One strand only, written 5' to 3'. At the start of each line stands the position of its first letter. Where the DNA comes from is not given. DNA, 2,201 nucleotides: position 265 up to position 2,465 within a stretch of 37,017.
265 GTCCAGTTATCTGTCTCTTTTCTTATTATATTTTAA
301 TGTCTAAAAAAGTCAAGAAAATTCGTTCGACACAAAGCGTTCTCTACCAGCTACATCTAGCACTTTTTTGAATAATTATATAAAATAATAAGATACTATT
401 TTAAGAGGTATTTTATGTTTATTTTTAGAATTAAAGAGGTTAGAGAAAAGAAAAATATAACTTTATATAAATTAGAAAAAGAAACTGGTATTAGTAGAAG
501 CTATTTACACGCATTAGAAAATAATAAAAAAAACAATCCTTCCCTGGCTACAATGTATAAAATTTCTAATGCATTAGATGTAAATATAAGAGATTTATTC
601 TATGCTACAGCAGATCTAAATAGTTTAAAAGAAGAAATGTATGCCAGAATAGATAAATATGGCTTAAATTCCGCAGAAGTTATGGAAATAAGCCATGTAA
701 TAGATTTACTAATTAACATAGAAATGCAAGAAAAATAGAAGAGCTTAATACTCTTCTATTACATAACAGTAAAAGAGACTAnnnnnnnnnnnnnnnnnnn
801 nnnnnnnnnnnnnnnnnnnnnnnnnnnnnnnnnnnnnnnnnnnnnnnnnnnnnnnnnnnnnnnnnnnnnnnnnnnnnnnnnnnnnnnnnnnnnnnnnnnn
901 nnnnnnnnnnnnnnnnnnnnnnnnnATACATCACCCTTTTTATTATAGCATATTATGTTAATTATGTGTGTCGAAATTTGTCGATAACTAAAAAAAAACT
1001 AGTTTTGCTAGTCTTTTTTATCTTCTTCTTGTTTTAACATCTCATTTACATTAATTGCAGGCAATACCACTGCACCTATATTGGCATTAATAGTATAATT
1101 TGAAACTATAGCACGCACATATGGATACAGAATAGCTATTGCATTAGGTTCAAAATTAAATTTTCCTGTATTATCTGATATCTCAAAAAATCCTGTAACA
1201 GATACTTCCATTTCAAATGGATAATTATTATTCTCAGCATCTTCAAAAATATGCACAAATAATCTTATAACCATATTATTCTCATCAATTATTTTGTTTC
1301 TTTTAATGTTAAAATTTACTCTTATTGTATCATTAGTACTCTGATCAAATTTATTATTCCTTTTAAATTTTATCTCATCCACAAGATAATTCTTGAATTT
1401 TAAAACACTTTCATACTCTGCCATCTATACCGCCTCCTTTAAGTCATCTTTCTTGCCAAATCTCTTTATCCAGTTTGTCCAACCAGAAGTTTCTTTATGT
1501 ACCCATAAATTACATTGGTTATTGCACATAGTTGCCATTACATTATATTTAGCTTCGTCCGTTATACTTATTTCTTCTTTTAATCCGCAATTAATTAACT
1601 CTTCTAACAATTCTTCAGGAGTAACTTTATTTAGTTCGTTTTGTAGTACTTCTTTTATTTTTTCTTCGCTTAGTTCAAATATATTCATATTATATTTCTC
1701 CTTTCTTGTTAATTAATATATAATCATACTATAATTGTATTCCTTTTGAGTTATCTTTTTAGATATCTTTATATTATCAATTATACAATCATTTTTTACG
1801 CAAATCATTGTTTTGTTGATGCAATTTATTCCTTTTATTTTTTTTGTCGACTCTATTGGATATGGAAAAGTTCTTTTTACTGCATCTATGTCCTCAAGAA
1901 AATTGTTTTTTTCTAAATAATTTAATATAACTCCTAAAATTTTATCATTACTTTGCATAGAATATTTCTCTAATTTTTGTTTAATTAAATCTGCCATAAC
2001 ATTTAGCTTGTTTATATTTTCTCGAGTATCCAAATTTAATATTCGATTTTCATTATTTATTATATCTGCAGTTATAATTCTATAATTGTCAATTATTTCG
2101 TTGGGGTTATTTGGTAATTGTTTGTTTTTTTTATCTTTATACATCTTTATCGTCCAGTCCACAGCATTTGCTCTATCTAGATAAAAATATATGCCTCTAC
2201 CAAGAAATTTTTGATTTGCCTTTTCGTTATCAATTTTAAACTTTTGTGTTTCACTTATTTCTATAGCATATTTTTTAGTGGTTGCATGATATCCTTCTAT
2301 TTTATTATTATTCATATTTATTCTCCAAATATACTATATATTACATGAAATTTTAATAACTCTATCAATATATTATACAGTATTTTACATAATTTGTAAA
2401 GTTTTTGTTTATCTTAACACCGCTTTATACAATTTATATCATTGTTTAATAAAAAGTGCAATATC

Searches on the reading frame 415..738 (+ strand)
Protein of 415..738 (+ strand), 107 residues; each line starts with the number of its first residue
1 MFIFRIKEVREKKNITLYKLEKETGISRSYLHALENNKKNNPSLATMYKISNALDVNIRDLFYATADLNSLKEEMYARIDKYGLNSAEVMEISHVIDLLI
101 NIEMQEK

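Call 9: search_protein_families(library=pfam, proteins=[window:415-738:+], max_evalue=0.01)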
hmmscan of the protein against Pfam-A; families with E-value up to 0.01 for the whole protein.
window:415-738:+ (107 aa): 8 families
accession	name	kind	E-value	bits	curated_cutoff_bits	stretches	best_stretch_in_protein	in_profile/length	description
PF01381.28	HTH_3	-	9.9e-16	58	23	1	6-61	1-55/55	Helix-turn-helix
PF12844.13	HTH_19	-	1.8e-15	57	30.2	1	5-62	3-59/64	Helix-turn-helix domain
PF13443.12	HTH_26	-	1.3e-13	51.4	22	1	5-66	1-62/63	Cro/C1-type HTH DNA-binding domain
PF13413.12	HTH_25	-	8.5e-07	29.1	24.6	1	6-38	2-34/62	Helix-turn-helix domain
PF09388.15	SpoOE-like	-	1.2e-06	28.9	23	1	71-102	8-39/42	Spo0E like sporulation regulatory protein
PF13560.12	HTH_31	-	0.00079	20.1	27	1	5-56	5-56/64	Helix-turn-helix domain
PF19776.5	DUF6262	-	0.0058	17.2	29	1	9-32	28-51/110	Family of unknown function (DUF6262)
PF21716.3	dnstrm_HI1420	-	0.0061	16.8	27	1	13-59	42-87/90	Probable addiction module antidote protein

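Call 10: search_protein_families(library=phrogs, proteins=[window:415-738:+], max_evalue=0.001)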
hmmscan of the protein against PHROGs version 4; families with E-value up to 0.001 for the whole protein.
window:415-738:+ (107 aa): 11 families
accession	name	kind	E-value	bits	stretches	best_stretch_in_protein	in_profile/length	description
phrog_8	-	transcription regulation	2.3e-15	57.9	1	1-89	76-176/346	transcriptional regulator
phrog_3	-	transcription regulation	1.1e-13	52.8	1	2-77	89-161/430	transcriptional repressor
phrog_2967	-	transcription regulation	2.3e-09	38.1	1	5-66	14-74/225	transcriptional regulator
phrog_4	-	transcription regulation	3e-09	37.4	1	5-83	140-218/400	transcriptional repressor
phrog_1373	-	transcription regulation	7.4e-09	36.8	1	6-59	68-120/166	transcriptional regulator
phrog_5823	-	transcription regulation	2.2e-08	34.6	1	5-72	10-77/404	transcriptional regulator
phrog_2439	-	transcription regulation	5.7e-06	26.4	1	5-76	11-79/367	transcriptional regulator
phrog_4031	-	unknown function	7.1e-06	25.7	1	6-56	523-573/626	-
phrog_21705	-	unknown function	1e-05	26.1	1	6-64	124-181/184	-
phrog_7241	-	transcription regulation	3.6e-05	24.8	1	9-61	69-120/122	transcriptional regulator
phrog_3557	-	transcription regulation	0.00012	23.3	1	5-79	17-87/142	transcriptional regulator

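Call 27: list_cluster_members(proteins=[window:782-925:-, window:415-738:+, window:16284-17216:-, L003:8331-9872:+, L004:7413-8318:+, L008:8054-9244:-, L009:10311-11129:+, L006:8046-10523:+, L007:8282-9652:+, L010:7357-7962:+])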
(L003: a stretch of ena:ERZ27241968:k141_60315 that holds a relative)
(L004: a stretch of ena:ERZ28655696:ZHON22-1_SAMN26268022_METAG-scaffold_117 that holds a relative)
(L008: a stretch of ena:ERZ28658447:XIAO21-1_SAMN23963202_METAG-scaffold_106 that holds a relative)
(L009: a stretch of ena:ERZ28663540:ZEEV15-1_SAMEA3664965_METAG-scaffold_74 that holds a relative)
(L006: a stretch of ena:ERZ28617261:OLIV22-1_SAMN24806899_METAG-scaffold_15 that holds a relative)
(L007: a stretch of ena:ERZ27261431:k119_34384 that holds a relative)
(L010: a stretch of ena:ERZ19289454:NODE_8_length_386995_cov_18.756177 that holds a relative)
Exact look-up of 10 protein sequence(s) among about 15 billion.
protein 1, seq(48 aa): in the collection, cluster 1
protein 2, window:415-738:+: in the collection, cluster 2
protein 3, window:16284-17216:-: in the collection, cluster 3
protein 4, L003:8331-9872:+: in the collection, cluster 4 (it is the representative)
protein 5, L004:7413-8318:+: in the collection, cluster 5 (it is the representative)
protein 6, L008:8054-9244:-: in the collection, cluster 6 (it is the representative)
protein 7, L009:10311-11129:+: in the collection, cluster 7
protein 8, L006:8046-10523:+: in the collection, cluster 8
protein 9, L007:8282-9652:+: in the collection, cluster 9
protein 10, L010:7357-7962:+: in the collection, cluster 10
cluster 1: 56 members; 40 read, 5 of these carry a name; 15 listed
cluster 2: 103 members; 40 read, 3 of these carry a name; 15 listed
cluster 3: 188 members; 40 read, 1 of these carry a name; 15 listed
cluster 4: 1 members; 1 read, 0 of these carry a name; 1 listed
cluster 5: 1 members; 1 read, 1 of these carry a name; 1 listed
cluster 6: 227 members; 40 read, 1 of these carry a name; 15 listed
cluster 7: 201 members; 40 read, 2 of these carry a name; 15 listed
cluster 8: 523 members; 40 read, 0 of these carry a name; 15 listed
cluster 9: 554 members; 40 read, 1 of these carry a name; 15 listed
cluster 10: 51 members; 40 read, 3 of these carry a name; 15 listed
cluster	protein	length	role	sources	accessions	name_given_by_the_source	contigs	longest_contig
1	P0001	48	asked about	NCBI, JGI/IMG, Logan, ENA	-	hypothetical protein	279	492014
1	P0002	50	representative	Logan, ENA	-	-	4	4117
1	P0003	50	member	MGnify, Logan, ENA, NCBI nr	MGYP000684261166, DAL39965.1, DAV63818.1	FL=1 | MAG TPA_asm: hypothetical protein [Caudoviricetes sp.]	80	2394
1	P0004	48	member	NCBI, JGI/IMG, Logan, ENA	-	hypothetical protein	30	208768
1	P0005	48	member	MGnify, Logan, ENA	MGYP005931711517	FL=1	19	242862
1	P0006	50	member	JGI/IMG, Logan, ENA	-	hypothetical protein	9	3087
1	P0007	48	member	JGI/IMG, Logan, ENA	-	-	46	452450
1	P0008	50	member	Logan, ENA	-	-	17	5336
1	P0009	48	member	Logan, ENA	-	-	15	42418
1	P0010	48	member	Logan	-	-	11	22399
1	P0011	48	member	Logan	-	-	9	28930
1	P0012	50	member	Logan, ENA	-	-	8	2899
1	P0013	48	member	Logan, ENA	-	-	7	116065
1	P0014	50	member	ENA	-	-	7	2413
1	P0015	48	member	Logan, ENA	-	-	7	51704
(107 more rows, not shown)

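Call 52: search_protein_families(library=ncbifam, proteins=[window:415-738:+], max_evalue=0.01)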
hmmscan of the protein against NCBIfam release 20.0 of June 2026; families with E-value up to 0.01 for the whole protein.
window:415-738:+ (107 aa): 11 families
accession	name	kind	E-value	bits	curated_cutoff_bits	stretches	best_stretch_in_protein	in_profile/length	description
NF046032.1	TransRegSlrRBacil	equivalog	2.9e-10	40.4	250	1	7-70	7-70/149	HTH-type transcriptional regulator SlrR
NF041951.1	phage_RstR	subfamily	1.5e-08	34.9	80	1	4-101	5-101/108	RstR family transcriptional repressor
NF006015.0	PRK08154.1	subfamily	1.1e-07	31.4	204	1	5-66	34-94/314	anaerobic benzoate catabolism transcriptional regulator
NF010465.0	PRK13890.1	equivalog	2.3e-07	30.9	96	1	4-69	8-71/121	conjugal transfer protein TrbA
NF007271.0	PRK09726.1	equivalog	1.4e-06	28.2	79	1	6-58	17-68/88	type II toxin-antitoxin system antitoxin HipB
NF047948.1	male_kill_WMK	equivalog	3.1e-05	23.6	300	1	5-92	9-102/300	WO male-killing family protein Wmk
NF003162.0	PRK04140.1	equivalog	9.2e-05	21.6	263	1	6-59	131-183/317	transcriptional regulator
TIGR02684.1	dnstrm_HI1420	hypoth_equivalog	0.00014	22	53.7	1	17-58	46-86/89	addiction module antidote protein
NF041534.1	rodZ_Strepcoccus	equivalog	0.00051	19.3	375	1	6-38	10-42/275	cytoskeleton protein RodZ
TIGR00270.2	TIGR00270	equivalog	0.00057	19.7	110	1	5-60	79-133/159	multiprotein bridging factor aMBF1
NF038139.1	Reg_Aceta_RamB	equivalog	0.0029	16.3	700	1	5-97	6-97/465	acetate metabolism transcriptional regulator RamB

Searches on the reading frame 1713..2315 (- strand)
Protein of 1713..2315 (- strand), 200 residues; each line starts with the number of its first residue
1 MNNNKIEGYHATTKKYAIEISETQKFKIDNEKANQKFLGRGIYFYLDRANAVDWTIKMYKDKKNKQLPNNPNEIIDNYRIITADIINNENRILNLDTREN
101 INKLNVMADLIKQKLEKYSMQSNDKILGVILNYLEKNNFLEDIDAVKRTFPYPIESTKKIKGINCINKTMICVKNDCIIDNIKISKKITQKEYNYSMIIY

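Call 9: search_protein_families(library=pfam, proteins=[window:1713-2315:-], max_evalue=0.01)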
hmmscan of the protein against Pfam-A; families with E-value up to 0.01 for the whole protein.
window:1713-2315:- (200 aa): 0 families

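Call 10: search_protein_families(library=phrogs, proteins=[window:1713-2315:-], max_evalue=0.001)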
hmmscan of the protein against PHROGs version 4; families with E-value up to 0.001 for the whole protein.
window:1713-2315:- (200 aa): 1 family
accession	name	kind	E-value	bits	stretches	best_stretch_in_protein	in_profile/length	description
phrog_14664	-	unknown function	2.5e-15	57.9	1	4-184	3-192/193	-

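Call 52: search_protein_families(library=ncbifam, proteins=[window:1713-2315:-], max_evalue=0.01)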
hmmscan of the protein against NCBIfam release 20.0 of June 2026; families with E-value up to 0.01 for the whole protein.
window:1713-2315:- (200 aa): 1 family
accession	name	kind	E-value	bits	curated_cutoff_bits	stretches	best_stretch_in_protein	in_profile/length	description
NF051891.1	TransRegFurHelico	equivalog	0.0088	15.9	200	0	110-191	51-130/148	ferric iron uptake transcriptional regulator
